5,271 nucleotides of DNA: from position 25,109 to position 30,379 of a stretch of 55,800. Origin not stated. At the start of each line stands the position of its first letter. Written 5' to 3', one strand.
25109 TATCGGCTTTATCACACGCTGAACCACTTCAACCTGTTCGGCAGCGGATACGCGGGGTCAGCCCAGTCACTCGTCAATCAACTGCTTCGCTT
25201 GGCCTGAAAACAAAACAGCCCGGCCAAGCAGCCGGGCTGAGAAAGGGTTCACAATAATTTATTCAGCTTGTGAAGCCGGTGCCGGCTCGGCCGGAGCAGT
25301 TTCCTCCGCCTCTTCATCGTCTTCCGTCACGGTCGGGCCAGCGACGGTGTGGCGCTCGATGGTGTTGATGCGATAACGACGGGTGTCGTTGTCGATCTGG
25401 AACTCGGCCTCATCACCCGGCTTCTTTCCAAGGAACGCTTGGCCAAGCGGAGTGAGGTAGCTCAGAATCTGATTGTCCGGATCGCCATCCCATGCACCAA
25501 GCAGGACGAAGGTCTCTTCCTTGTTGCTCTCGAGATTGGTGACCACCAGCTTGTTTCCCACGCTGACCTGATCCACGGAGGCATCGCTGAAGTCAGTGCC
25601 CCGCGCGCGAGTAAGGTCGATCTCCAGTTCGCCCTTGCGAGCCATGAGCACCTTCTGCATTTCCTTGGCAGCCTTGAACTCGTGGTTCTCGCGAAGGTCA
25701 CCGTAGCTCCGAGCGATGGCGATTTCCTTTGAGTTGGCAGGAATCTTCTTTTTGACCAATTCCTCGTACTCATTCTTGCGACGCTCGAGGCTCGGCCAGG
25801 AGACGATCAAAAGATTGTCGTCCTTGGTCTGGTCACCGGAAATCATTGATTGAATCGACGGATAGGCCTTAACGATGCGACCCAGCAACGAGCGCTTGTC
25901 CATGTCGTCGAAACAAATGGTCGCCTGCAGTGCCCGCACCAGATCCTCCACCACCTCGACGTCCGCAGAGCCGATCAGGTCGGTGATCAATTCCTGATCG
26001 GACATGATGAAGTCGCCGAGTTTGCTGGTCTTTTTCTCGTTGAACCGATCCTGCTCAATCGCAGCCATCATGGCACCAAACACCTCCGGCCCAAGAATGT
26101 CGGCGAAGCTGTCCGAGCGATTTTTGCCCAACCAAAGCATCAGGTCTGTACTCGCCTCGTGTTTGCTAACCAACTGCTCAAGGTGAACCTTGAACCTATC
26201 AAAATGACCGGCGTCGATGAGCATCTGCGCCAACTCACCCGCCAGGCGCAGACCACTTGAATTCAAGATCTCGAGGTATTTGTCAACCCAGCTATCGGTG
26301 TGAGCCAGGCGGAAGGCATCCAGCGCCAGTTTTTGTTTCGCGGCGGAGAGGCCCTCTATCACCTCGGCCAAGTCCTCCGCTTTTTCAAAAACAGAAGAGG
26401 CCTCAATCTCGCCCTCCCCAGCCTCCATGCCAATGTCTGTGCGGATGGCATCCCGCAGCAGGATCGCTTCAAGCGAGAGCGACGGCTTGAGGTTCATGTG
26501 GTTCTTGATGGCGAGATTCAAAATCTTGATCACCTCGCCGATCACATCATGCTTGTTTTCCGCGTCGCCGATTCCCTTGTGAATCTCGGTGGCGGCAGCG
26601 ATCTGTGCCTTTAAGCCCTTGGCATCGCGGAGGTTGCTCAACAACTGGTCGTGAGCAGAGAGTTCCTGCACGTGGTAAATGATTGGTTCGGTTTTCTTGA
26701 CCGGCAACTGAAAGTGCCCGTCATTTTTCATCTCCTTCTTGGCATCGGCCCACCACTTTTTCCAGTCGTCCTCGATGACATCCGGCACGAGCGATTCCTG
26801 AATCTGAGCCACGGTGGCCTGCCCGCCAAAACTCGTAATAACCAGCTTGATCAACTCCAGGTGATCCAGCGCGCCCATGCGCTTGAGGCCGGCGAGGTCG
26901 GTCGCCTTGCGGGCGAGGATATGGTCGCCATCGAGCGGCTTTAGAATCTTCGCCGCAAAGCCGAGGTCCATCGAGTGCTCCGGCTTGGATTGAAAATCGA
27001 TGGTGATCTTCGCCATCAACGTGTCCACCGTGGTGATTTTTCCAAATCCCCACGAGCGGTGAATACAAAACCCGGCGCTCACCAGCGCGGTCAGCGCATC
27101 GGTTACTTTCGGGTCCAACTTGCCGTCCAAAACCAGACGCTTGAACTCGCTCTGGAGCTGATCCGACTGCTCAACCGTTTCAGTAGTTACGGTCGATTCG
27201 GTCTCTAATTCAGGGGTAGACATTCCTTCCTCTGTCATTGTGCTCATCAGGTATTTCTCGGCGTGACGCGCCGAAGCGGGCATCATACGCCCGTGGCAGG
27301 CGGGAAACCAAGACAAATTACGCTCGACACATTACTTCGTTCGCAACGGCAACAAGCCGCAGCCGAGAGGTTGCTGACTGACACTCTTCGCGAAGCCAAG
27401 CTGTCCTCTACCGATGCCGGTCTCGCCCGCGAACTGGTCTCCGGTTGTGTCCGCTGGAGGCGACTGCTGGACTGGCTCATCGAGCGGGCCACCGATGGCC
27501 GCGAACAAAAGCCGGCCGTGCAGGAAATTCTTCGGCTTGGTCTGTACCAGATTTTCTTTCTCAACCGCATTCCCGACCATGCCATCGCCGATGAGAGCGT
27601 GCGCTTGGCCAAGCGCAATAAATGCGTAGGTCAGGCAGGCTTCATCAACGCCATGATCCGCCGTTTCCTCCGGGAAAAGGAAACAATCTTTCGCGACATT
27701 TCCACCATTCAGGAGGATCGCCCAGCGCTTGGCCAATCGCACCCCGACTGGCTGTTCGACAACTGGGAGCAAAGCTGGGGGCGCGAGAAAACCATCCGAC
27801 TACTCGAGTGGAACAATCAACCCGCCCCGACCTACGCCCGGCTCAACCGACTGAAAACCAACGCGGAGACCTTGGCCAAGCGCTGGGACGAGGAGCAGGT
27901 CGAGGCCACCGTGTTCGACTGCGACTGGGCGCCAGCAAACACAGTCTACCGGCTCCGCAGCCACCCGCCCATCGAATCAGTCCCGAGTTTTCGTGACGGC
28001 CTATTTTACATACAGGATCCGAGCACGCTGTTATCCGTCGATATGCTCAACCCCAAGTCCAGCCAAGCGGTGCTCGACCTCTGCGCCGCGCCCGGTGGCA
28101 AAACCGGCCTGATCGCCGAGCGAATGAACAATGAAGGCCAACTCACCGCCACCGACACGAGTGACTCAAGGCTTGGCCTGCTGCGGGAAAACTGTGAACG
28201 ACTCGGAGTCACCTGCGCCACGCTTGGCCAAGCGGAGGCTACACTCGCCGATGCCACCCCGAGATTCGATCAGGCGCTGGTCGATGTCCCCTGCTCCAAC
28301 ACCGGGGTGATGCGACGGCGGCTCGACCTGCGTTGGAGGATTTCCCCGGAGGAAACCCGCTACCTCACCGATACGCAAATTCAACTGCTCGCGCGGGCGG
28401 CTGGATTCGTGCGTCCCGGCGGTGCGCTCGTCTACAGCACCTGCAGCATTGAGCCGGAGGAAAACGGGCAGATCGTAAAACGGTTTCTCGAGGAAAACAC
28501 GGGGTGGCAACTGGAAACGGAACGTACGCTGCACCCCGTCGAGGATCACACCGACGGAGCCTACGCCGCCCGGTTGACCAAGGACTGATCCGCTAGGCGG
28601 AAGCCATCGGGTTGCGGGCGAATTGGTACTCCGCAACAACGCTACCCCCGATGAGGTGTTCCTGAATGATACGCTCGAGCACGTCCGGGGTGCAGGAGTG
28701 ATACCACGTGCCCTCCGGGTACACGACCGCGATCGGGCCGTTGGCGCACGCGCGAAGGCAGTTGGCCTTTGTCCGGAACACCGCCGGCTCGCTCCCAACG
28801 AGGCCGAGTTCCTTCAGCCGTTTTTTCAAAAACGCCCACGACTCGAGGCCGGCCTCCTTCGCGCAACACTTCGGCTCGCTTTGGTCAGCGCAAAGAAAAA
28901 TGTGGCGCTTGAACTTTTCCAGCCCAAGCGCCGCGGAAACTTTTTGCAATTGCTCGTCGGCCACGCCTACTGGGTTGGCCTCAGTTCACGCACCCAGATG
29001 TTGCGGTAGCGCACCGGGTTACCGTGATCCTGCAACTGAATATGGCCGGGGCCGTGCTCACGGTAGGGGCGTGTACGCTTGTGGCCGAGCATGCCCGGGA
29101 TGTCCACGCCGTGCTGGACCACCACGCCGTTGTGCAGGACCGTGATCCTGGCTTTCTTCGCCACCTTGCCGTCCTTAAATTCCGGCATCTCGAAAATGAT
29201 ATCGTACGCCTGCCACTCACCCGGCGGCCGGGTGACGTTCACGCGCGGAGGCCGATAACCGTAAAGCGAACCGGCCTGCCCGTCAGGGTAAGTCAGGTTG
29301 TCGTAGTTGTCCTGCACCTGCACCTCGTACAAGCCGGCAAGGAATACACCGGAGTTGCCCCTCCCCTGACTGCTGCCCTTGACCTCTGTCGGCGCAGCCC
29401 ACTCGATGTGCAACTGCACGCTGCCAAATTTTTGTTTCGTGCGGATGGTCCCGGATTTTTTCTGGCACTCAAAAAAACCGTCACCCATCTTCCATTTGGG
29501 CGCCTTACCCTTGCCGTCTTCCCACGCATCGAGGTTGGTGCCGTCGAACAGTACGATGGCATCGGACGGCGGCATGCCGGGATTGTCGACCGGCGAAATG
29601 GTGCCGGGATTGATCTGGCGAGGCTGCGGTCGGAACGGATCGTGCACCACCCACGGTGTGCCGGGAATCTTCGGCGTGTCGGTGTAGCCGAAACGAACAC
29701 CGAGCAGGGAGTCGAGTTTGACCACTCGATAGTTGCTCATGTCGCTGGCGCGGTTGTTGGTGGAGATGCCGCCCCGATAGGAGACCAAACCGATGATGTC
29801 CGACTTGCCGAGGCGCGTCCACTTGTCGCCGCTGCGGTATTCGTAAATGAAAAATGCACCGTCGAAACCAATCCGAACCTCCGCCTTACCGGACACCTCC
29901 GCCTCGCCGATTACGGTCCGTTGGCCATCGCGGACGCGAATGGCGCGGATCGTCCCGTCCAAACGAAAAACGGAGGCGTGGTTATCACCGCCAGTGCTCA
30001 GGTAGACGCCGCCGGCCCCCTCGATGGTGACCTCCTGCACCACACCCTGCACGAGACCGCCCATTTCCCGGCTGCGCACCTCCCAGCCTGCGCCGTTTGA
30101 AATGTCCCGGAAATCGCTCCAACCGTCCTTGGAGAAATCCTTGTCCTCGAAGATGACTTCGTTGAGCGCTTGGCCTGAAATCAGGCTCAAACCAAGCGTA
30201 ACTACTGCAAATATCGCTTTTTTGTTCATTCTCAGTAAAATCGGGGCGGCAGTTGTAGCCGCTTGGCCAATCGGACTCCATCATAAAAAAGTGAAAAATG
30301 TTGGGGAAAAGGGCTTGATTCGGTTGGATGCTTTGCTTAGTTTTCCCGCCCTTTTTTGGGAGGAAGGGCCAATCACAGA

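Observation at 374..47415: Hyper-abundant 14-bp perfect palindrome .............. (HIP/REP/uptake-sequence-like element)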

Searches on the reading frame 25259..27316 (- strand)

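Call 18: search_protein_families(library=pfam, proteins=[window:25259-27316:-])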
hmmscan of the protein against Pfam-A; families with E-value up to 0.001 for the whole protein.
window:25259-27316:- (685 aa): 2 families
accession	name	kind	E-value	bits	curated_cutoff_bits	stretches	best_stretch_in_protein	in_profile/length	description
PF01272.25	GreA_GreB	-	3.1e-18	66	26.9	1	581-654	3-76/77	Transcription elongation factor, GreA/GreB, C-term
PF03449.20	GreA_GreB_N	-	1.2e-14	54.7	24.5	1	509-572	7-70/71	Transcription elongation factor, N-terminal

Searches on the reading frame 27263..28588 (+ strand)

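Call 18: search_protein_families(library=pfam, proteins=[window:27263-28588:+])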
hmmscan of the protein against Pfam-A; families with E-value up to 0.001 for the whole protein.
window:27263-28588:+ (441 aa): 7 families
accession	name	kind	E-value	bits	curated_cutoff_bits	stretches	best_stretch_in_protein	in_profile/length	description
PF01189.24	Methyltr_RsmB-F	-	9.3e-48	163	27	1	261-426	3-171/199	16S rRNA methyltransferase RsmB/F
PF01029.23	NusB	-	1e-25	91.1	23.1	1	15-137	2-133/133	NusB family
PF22458.1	RsmF-B_ferredox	-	7.3e-13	48.9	27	1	160-216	1-56/74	Methyltr_RsmF/B-like, ferredoxin-like domain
PF13847.12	Methyltransf_31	-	1.8e-05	24.9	27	1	265-411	2-125/145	Methyltransferase domain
PF13649.12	Methyltransf_25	-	0.00048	21.2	27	0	270-336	1-66/97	Methyltransferase domain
PF17125.10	Methyltr_RsmF_N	-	0.00071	20.4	34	0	176-253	16-86/86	N-terminal domain of 16S rRNA methyltransferase RsmF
PF01728.25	FtsJ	-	0.00075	19.9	24.1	0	266-393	21-139/181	FtsJ-like methyltransferase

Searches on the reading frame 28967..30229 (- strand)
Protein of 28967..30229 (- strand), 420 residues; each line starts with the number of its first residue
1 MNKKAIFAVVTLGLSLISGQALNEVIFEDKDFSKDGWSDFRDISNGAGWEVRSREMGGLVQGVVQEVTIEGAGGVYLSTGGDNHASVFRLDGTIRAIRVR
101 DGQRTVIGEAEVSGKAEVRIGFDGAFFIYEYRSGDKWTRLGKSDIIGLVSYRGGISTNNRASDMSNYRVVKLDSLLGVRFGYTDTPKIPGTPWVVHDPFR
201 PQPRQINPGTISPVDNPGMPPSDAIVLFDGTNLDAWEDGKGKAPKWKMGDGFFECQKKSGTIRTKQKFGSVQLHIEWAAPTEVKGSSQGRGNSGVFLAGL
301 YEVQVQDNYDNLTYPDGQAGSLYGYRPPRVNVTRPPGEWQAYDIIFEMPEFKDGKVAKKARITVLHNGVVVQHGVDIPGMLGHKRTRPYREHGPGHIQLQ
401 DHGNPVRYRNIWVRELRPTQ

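Call 18: search_protein_families(library=pfam, proteins=[window:28967-30229:-])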
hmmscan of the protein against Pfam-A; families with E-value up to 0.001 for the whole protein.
window:28967-30229:- (420 aa): 1 family
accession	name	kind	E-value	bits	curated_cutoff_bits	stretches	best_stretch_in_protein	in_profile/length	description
PF06439.18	3keto-disac_hyd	-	1.4e-41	143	26.8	1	224-414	2-187/187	3-keto-disaccharide hydrolase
